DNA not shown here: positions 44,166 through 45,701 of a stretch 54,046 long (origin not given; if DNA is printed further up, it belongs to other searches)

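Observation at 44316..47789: ATP-grasp ligase + type I-beta DAHP synthase + Gfo/Idh/MocA oxidoreductase embedded inside the polysaccharide operon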

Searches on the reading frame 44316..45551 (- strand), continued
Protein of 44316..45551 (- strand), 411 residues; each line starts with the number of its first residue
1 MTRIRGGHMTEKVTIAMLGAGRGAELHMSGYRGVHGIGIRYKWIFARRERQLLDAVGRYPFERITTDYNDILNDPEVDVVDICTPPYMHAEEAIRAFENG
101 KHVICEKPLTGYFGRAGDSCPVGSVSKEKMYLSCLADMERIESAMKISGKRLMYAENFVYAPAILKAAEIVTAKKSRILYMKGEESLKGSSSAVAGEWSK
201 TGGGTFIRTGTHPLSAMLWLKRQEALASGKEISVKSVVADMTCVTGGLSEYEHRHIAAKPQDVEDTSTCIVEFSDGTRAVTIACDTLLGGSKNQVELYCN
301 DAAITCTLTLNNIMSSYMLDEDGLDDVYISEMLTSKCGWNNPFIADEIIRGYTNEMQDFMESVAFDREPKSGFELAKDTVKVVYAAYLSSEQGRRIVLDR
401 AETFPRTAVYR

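Call 32: search_protein_families(library=ncbifam, proteins=[L051:8825-9871:+, L051:11190-12689:+, L051:12697-12942:+, L051:7671-8828:+, L048:11207-12244:+, L048:12241-13416:+, L048:8861-9982:+, L051:6676-7674:+], max_evalue=0.001)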
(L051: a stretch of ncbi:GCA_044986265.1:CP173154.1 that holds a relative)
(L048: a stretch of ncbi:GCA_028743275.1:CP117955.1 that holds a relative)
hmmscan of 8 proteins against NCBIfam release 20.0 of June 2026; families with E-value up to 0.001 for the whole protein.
L051:8825-9871:+ (348 aa): 0 families

L051:11190-12689:+ (499 aa): 106 families (the best 25 are shown)
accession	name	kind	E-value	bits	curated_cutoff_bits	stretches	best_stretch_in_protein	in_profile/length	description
NF004837.0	PRK06187.1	subfamily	5.5e-102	341.7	476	1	1-494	8-519/531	long-chain-fatty-acid--CoA ligase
NF005307.0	PRK06839.1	equivalog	5.2e-84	282.6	748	1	8-497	9-493/496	o-succinylbenzoate--CoA ligase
NF052269.1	Staph_lig_FadD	equivalog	3e-83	279.8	650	1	5-497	4-493/499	long-chain-fatty-acid--CoA ligase FadD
NF006182.0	PRK08316.1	subfamily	7.6e-83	278.7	663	1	2-493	12-513/523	fatty acyl-CoA synthetase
NF002966.0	PRK03640.1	equivalog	2.9e-81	273.5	556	1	7-497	8-480/483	o-succinylbenzoate--CoA ligase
NF005797.0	PRK07638.1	equivalog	6.5e-74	249.2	518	1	1-497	1-479/487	acyl-CoA synthetase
NF005702.0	PRK07514.1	subfamily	1.1e-71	241.7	558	1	9-490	11-493/506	malonyl-CoA synthase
TIGR01923.1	menE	equivalog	4.7e-71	239.9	330.15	1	28-493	1-442/442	o-succinylbenzoate--CoA ligase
NF009071.0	PRK12406.1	subfamily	2.9e-69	233.9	701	1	153-493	153-498/510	acyl-CoA synthetase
NF009233.0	PRK12583.1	subfamily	1.7e-66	224.8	832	2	142-493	190-546/558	fatty acid CoA ligase family protein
NF004511.1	PRK05852.1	equivalog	2.5e-66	224.3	650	1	22-494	22-501/505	FadD7 family fatty acid--CoA ligase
TIGR03098.1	ligase_PEP_1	hypoth_equivalog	5.3e-66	223.1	592.35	1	3-493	2-514/517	acyl-CoA ligase (AMP-forming), exosortase A system-associated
NF004114.0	PRK05605.1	equivalog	1.6e-65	221.5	766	2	145-498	213-570/575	long-chain-fatty-acid--CoA ligase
NF006181.0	PRK08314.1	subfamily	1.6e-64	218.1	705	2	139-489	190-546/563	long-chain-fatty-acid--CoA ligase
NF005463.0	PRK07059.1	subfamily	1.3e-62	212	869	2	148-493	199-552/557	long-chain-fatty-acid--CoA ligase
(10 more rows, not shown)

L051:12697-12942:+ (81 aa): 15 families
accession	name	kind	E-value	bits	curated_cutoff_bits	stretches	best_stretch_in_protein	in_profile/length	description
NF003464.0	PRK05087.1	equivalog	1.3e-08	34.8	68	1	1-76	1-76/78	D-alanine--poly(phosphoribitol) ligase subunit DltC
NF005798.0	PRK07639.1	equivalog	4.6e-08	33.4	100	1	4-77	7-81/91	petrobactin biosynthesis protein AsbD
NF058660.1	cispen_ACP_AmcB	equivalog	2.4e-07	30.8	80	1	32-77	33-78/80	cispentacin biosynthesis acyl carrier protein AmcB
NF002150.0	PRK00982.1-4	subfamily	1.3e-06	28.5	66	1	3-77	6-78/80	acyl carrier protein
TIGR01688.1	dltC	equivalog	2.6e-06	27.4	52.35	1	7-75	7-72/73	D-alanine--poly(phosphoribitol) ligase subunit 2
TIGR00517.1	acyl_carrier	equivalog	2.6e-06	27.2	70.45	1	3-77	4-76/77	acyl carrier protein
NF002148.0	PRK00982.1-2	subfamily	2.8e-06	27.1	71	1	4-77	6-77/79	acyl carrier protein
NF009104.0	PRK12449.1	equivalog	2.6e-05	24.1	70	1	30-78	33-79/80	acyl carrier protein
NF002149.0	PRK00982.1-3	equivalog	4.3e-05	23.4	106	1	2-59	3-60/78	acyl carrier protein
NF002147.0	PRK00982.1-1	equivalog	6e-05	22.8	84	1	11-76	16-79/83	acyl carrier protein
NF005480.0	PRK07081.1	equivalog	8.9e-05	22.4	72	1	34-75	33-74/83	acyl carrier protein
NF002151.0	PRK00982.1-5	equivalog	0.00029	20.9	92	1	2-77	3-76/78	acyl carrier protein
NF006031.0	PRK08172.1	equivalog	0.00032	21.3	76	1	26-59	28-61/82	acyl carrier protein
NF040636.1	AcpM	exception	0.00033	20.6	146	1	12-74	15-75/93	meromycolate extension acyl carrier protein AcpM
NF052616.1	ACP_for_OlsHI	equivalog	0.00068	19.9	130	1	2-77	7-80/83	ornithine lipid biosynthesis acyl carrier protein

L051:7671-8828:+ (385 aa): 7 families
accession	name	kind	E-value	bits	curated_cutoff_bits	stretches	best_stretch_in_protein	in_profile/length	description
TIGR04181.1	NHT_00031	hypoth_equivalog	1.1e-166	554.1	420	1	21-378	1-358/359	LegC family aminotransferase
TIGR03588.1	PseC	equivalog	2.3e-73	247.3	423.5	1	22-377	3-359/380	UDP-4-amino-4,6-dideoxy-N-acetyl-beta-L-altrosamine transaminase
TIGR04427.1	PLP_DesI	equivalog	3e-55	187.9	650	1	36-379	38-364/390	dTDP-4-dehydro-6-deoxyglucose aminotransferase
NF008687.0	PRK11706.1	equivalog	5.3e-53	180.1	375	1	21-377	2-353/375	dTDP-4-amino-4,6-dideoxygalactose transaminase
NF008658.2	PRK11658.1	equivalog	2.5e-52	177.8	631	1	18-377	2-356/379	UDP-4-amino-4-deoxy-L-arabinose aminotransferase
TIGR02379.1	ECA_wecE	subfamily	3.8e-44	151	434.85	1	21-353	2-330/376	dTDP-4-amino-4,6-dideoxy-D-glucose transaminase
NF011936.0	PRK15407.1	equivalog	3.9e-43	147.7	423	2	6-238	21-245/440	lipopolysaccharide biosynthesis protein RfbH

L048:11207-12244:+ (345 aa): 7 families
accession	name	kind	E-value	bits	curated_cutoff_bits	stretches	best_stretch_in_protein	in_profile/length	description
NF009395.0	PRK12755.1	subfamily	2.6e-103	345.5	343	1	5-342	16-350/355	3-deoxy-7-phosphoheptulonate synthase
TIGR00034.1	aroFGH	equivalog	1e-77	261.2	173.2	1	5-341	9-339/342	3-deoxy-7-phosphoheptulonate synthase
NF009396.0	PRK12756.1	subfamily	1.3e-71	241.3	463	1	3-339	11-343/349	Trp-sensitive 3-deoxy-7-phosphoheptulonate synthase AroH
NF006723.0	PRK09261.1-1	equivalog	1.1e-64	218.5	568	1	5-341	14-346/351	3-deoxy-7-phosphoheptulonate synthase AroG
TIGR01361.1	DAHP_synth_Bsub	equivalog_domain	7.5e-07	28.8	267.75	1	34-192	16-151/260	3-deoxy-7-phosphoheptulonate synthase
NF006421.0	PRK08673.1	subfamily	6.2e-06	25.6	335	1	40-191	91-219/338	3-deoxy-7-phosphoheptulonate synthase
NF009239.0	PRK12595.1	equivalog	0.0001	21.4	279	1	43-191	117-243/360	bifunctional 3-deoxy-7-phosphoheptulonate synthase/chorismate mutase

L048:12241-13416:+ (391 aa): 39 families (the best 25 are shown)
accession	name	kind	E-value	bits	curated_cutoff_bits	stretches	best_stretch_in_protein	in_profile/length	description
NF002563.0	PRK02186.1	subfamily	3.4e-20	71.9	625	1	44-337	49-338/890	argininosuccinate lyase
TIGR00877.1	purD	equivalog_domain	1.8e-15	56.7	288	1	54-210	54-216/425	phosphoribosylamine--glycine ligase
NF010623.0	PRK14016.1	subfamily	1.2e-11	43.5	877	1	100-207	211-315/871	cyanophycin synthetase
TIGR01369.1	CPSaseII_lrg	equivalog_domain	1.6e-11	42.6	1027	1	98-275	664-843/1052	carbamoyl-phosphate synthase (glutamine-hydrolyzing) large subunit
NF003671.0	PRK05294.1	equivalog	6e-11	40.7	599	1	103-188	128-213/1058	carbamoyl-phosphate synthase large subunit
TIGR02068.2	cya_phycin_syn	equivalog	2e-10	39.4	850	1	101-205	211-312/862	cyanophycin synthetase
TIGR00768.1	rimK_fam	subfamily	4.1e-10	39.5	143.4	1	109-205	93-191/276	RimK family alpha-L-glutamate ligase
NF000091.3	D_ala_D_ser_VanG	exception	4.7e-10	38.8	495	1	98-201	131-234/344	D-alanine--D-serine ligase VanG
NF002527.0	PRK01966.1-3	equivalog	6.3e-10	38.8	310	1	97-206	112-222/332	D-alanine--D-alanine ligase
NF002688.0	PRK02471.1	equivalog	1.2e-09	37.1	425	1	92-203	478-589/756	bifunctional glutamate--cysteine ligase GshA/glutathione synthetase GshB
TIGR01205.1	D_ala_D_alaTIGR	subfamily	2.1e-09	36.8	245.65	1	100-220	103-232/318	D-alanine--D-alanine ligase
TIGR02144.1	LysX_arch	equivalog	8.2e-09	35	275.6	1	71-203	55-189/281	lysine biosynthesis protein LysX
NF002378.0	PRK01372.1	subfamily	1.5e-08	33.7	243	1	103-268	100-266/305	D-alanine--D-alanine ligase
NF005543.0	PRK07206.1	subfamily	2.4e-08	33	302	1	19-289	20-304/416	hypothetical protein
NF006766.0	PRK09288.1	equivalog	4.7e-07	28.9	339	1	2-186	13-199/396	formate-dependent phosphoribosylglycinamide formyltransferase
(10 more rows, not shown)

L048:8861-9982:+ (373 aa): 9 families
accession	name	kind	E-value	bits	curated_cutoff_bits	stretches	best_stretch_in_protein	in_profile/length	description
TIGR04427.1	PLP_DesI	equivalog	1.1e-86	291.5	650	1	15-367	30-379/390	dTDP-4-dehydro-6-deoxyglucose aminotransferase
TIGR03588.1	PseC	equivalog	2.1e-63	214.5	423.5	1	26-367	20-376/380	UDP-4-amino-4,6-dideoxy-N-acetyl-beta-L-altrosamine transaminase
TIGR04181.1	NHT_00031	hypoth_equivalog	2.7e-55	187.7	420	1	21-350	14-357/359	LegC family aminotransferase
NF008687.0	PRK11706.1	equivalog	7.5e-50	169.7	375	1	21-367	15-370/375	dTDP-4-amino-4,6-dideoxygalactose transaminase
NF008658.2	PRK11658.1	equivalog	1.6e-46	158.7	631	1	20-367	17-373/379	UDP-4-amino-4-deoxy-L-arabinose aminotransferase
TIGR02379.1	ECA_wecE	subfamily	1.5e-40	139.2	434.85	1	22-369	16-373/376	dTDP-4-amino-4,6-dideoxy-D-glucose transaminase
NF011936.0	PRK15407.1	equivalog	6.1e-40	137.2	423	2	30-213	59-251/440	lipopolysaccharide biosynthesis protein RfbH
NF000586.1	PRK00011.1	subfamily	4.4e-07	29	335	1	96-208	128-242/404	serine hydroxymethyltransferase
NF004621.0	PRK05957.1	equivalog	0.00049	19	498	1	62-130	99-167/389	pyridoxal phosphate-dependent aminotransferase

L051:6676-7674:+ (332 aa): 36 families (the best 25 are shown)
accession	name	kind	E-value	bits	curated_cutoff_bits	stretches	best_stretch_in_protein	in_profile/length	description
TIGR04180.1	EDH_00030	hypoth_equivalog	1.3e-161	536.6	475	1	4-299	1-296/297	NAD-dependent 4,6-dehydratase LegB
TIGR01181.1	dTDP_gluc_dehyt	equivalog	1.4e-49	168.9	365.1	1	3-320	1-315/321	dTDP-glucose 4,6-dehydratase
TIGR01179.1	galE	equivalog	1.5e-41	142.4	262.3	2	3-185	1-183/332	UDP-glucose 4-epimerase GalE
TIGR02622.1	CDP_4_6_dhtase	equivalog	1.4e-29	103.3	278.45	1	3-318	6-332/352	CDP-glucose 4,6-dehydratase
TIGR01472.1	gmd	equivalog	9.1e-29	100.7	415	1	4-313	3-339/342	GDP-mannose 4,6-dehydratase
TIGR03466.1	HpnA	hypoth_equivalog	1.3e-28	99.9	367.65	1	3-232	2-221/327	hopanoid-associated sugar epimerase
NF007956.0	PRK10675.1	subfamily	1.2e-25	90.4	394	1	3-296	2-313/338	UDP-glucose 4-epimerase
NF007490.0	PRK10084.1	subfamily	1.5e-25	90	649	1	3-324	2-342/361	dTDP-glucose 4,6-dehydratase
NF011728.1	PRK15181.1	equivalog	1.8e-25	89.7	760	1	3-314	17-339/348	Vi polysaccharide biosynthesis UDP-N-acetylglucosaminuronic acid C-4 epimerase TviC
NF007582.0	PRK10217.1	equivalog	4.6e-24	85.2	698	1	1-316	1-331/355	dTDP-glucose 4,6-dehydratase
NF047922.1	GDPFucSynFcl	equivalog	1.3e-21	77.4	500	1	89-318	70-303/308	GDP-L-fucose synthase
NF042423.1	oxyalk_red_Shew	equivalog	4.1e-21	75.4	580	1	2-255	9-250/331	2-alkyl-3-oxoalkanoate reductase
NF042422.1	oxyalk_red_OleD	equivalog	2e-19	70.2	580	1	3-256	2-241/329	2-alkyl-3-oxoalkanoate reductase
TIGR03589.1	PseB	equivalog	8.7e-19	67.6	407.75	1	3-229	6-216/324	UDP-N-acetylglucosamine 4,6-dehydratase (inverting)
NF005998.1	PRK08125.1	equivalog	1.3e-18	66.7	777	1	2-260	316-586/649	bifunctional UDP-4-amino-4-deoxy-L-arabinose formyltransferase/UDP-glucuronic acid oxidase ArnA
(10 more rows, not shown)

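Call 36: find_related_loci(query=A2, collection=metagenome_contigs, flank=10000)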
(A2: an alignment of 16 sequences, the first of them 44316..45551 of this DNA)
Query A2 (411 aa) in metagenome_contigs; peptide patterns used: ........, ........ (x = any residue, [..] = any of these).
600 stretches matched a pattern (row limit reached: there are more); 583 encode a relative of the query (tblastn E <= 1e-3); the best 80 are kept; 80 distinct loci.
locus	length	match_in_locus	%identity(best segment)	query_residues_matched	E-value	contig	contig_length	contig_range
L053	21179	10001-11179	64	8-399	4e-173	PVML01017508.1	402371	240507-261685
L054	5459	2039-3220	63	5-396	8e-174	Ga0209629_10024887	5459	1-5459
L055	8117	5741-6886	63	12-392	7e-166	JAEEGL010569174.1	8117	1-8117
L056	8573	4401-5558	63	12-396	2e-164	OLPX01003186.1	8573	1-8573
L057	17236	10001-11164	60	12-398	4e-160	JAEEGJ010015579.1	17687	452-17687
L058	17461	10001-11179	61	4-393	1e-159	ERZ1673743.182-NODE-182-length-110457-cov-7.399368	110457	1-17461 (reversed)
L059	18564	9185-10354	59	9-398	1e-157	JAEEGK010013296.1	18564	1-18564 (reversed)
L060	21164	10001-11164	58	9-396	6e-155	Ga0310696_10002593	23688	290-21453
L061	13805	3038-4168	58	22-398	7e-149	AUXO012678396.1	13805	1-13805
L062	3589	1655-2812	55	13-398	1e-153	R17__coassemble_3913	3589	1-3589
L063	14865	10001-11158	55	13-398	2e-145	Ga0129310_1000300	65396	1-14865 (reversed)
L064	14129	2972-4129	55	13-398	1e-144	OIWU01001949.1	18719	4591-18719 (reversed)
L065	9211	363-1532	51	9-397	1e-133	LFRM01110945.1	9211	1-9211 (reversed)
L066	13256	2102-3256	51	13-396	2e-132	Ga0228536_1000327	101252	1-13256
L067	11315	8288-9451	48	13-400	3e-125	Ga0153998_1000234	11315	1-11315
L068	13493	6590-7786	51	4-398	2e-124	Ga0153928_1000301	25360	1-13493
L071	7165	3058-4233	46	7-398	3e-113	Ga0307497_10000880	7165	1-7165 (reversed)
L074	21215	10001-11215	44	8-411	3e-109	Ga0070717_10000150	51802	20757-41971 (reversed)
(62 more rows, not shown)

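Call 56: predict_structure(alignment_id=A2)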
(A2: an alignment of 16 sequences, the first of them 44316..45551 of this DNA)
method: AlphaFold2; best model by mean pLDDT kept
length: 411 residues; sequences in the alignment: 16
mean_pLDDT: 72.6   pTM: 0.77
mean pLDDT of the five models: 72.6, 71.5, 70.3, 65.2, 61.7
residues with pLDDT >= 90: 126; 70-90: 133; 50-70: 63; < 50: 89
segments of 3 or more residues with pLDDT < 50: 1-9, 189-202, 254-259, 288-290, 308-351, 400-411
pLDDT, mean of each block of 10 residues (from residue 1): 36 91 78 90 90 85 95 97 70 95 84 70 74 91 96 74 76 86 70 40 66 88 93 93 59 49 71 95 64 74 54 29 33 30 31 77 90 89 90 83 36 32
secondary structure, 60 per line:
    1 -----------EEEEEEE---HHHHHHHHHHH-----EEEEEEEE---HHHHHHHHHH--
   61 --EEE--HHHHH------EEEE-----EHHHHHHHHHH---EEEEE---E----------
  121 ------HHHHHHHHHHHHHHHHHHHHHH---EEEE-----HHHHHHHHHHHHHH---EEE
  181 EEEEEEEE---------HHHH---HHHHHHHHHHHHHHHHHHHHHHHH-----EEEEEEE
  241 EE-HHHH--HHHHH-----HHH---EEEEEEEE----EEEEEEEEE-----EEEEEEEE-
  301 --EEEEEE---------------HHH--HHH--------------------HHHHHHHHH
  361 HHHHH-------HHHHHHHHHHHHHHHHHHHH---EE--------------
elements in order: E12-18 H22-32 E38-45 H49-58 E63-65 H68-72 E79-82 H89-98 E102-106 H127-148 E152-155 H161-174 E178-188 H198-201 H205-228 E234-242 H244-247 H250-254 E266-273 E278-286 E292-299 E303-308 H352-365 H373-392

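Call 58: search_protein_families(library=pfam, proteins=[L051:8825-9871:+, L071:4252-5301:-, L071:5229-6311:-, L071:6089-6886:-, L074:14468-15793:-, L062:335-1246:-, L066:11754-12866:+, L068:4978-5763:+], max_evalue=0.01)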
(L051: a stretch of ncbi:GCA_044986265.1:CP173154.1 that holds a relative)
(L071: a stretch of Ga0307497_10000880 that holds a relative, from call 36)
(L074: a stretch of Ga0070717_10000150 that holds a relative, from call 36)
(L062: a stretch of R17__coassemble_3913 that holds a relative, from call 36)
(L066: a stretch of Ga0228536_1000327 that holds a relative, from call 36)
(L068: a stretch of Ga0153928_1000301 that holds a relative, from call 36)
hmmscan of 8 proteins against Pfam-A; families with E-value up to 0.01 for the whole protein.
L051:8825-9871:+ (348 aa): 0 families

L071:4252-5301:- (350 aa): 1 family
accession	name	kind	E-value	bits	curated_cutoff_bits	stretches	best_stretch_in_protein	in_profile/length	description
PF02653.21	BPD_transp_2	-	2.9e-28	99.2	26.8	1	52-320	4-267/269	Branched-chain amino acid transport system / permease component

L071:5229-6311:- (361 aa): 1 family
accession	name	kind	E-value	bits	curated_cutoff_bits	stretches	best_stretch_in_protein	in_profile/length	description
PF02653.21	BPD_transp_2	-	3.8e-33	115.2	26.8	1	86-350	2-268/269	Branched-chain amino acid transport system / permease component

L071:6089-6886:- (266 aa): 3 families
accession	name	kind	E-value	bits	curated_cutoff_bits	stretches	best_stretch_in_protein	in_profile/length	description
PF00005.33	ABC_tran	-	1.9e-32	113.1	25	1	51-194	3-136/137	ABC transporter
PF13304.12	AAA_21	-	1.7e-10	41.9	27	2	157-221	228-295/304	AAA domain, putative AbiEii toxin, Type IV TA system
PF02463.25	SMC_N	-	0.0021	17.9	40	0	61-79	26-44/220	RecF/RecN/SMC N terminal domain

L074:14468-15793:- (442 aa): 3 families
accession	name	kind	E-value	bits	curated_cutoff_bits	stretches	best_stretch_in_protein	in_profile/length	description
PF13458.12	Peripla_BP_6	-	1.8e-42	146.7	31.7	1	38-377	1-312/343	Periplasmic binding protein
PF13433.12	Peripla_BP_5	-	1.1e-12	48.2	27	1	39-266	1-213/363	Periplasmic binding protein domain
PF01094.35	ANF_receptor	-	5.3e-10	39.3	25.4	1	64-266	7-202/353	Receptor family ligand binding region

L062:335-1246:- (304 aa): 2 families
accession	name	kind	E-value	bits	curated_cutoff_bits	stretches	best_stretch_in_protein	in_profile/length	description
PF03466.25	LysR_substrate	-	8.2e-27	94.4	28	1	95-290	6-206/209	LysR substrate binding domain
PF00126.33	HTH_1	-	2.1e-18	66.4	26.6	1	7-66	1-60/60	Bacterial regulatory helix-turn-helix protein, lysR family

L066:11754-12866:+ (371 aa): 1 family
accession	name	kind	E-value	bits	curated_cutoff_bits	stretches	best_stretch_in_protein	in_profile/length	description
PF03401.19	TctC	-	1.5e-32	113.6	27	1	84-338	3-257/274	Tripartite tricarboxylate transporter family receptor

L068:4978-5763:+ (262 aa): 5 families
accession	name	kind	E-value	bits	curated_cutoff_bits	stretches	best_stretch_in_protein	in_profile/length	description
PF13561.12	adh_short_C2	-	4.3e-60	203.7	27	1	32-260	8-235/236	Enoyl-(Acyl carrier protein) reductase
PF00106.31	adh_short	-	6.8e-55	186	26.6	1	21-212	1-191/195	short chain dehydrogenase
PF08659.16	KR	-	1.7e-13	51.3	22.6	1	24-177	4-156/180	KR domain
PF23441.1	SDR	-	0.0011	18.9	27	1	22-261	9-256/258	SDR-like rossmann domain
PF02719.21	Polysacc_synt_2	-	0.0019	17.9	20.2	1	36-138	15-114/293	Polysaccharide biosynthesis protein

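Call 59: fold_search(model_id=the predicted structure, library=pdb)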
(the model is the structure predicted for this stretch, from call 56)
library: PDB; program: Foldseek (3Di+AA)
matches with E <= 10: 1591; with E <= 0.001: 397
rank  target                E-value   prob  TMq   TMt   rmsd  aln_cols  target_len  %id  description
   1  6nor_B                2.0e-22  1.00  0.69  0.81   5.0       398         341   21  Crystal structure of GenD2 from gentamicin A biosynthesis in complex with NAD (released 2019-05-15)
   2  6nor_A                4.4e-22  1.00  0.68  0.79   6.0       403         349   21  Crystal structure of GenD2 from gentamicin A biosynthesis in complex with NAD (released 2019-05-15)
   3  6nor_E                7.8e-22  1.00  0.67  0.80   5.6       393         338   20  Crystal structure of GenD2 from gentamicin A biosynthesis in complex with NAD (released 2019-05-15)
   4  6nor_C                1.4e-21  1.00  0.68  0.81   5.4       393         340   20  Crystal structure of GenD2 from gentamicin A biosynthesis in complex with NAD (released 2019-05-15)
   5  6jw7_A                4.5e-21  1.00  0.68  0.81   4.9       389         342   22  The crystal structure of KanD2 in complex with NADH and 3"-deamino-3"-hydroxykanamycin A (released 2020-04-15)
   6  4h3v_A                6.7e-21  1.00  0.64  0.68   9.6       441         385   18  Crystal structure of oxidoreductase domain protein from Kribbella flavida (released 2012-09-26)
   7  4h3v_B                7.9e-21  1.00  0.64  0.69   8.7       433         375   18  Crystal structure of oxidoreductase domain protein from Kribbella flavida (released 2012-09-26)
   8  6jw6_A                2.9e-20  1.00  0.68  0.81   4.8       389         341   22  The crystal structure of KanD2 in complex with NAD (released 2020-04-15)
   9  3ezy_A                3.6e-20  1.00  0.64  0.77   7.8       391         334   20  Crystal structure of probable dehydrogenase TM_0414 from Thermotoga maritima (released 2009-01-13)
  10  3ezy_B                5.7e-20  1.00  0.64  0.78   7.7       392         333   21  Crystal structure of probable dehydrogenase TM_0414 from Thermotoga maritima (released 2009-01-13)
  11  3cea_A                6.8e-20  1.00  0.67  0.79   5.3       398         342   17  Crystal structure of myo-inositol 2-dehydrogenase (NP_786804.1) from Lactobacillus plantarum at 2.40 A resolution (released 2008-03-11)
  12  1h6d_C                7.6e-20  1.00  0.62  0.66   6.8       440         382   17  Oxidized Precursor Form of Glucose-Fructose Oxidoreductase from Zymomonas mobilis complexed with glycerol (released 2001-11-28)
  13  6a3g_C                7.6e-20  1.00  0.62  0.68   9.6       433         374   19  Levoglucosan dehydrogenase, complex with NADH (released 2018-09-26)
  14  6ktj_C                8.0e-20  1.00  0.63  0.69   8.8       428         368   16  Crystal structure of scyllo-inositol dehydrogenase R178A mutant, apo-form, from Paracoccus laeviglucosivorans (released 2019-12-25)
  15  6a3g_D                9.0e-20  1.00  0.64  0.70   9.4       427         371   19  Levoglucosan dehydrogenase, complex with NADH (released 2018-09-26)
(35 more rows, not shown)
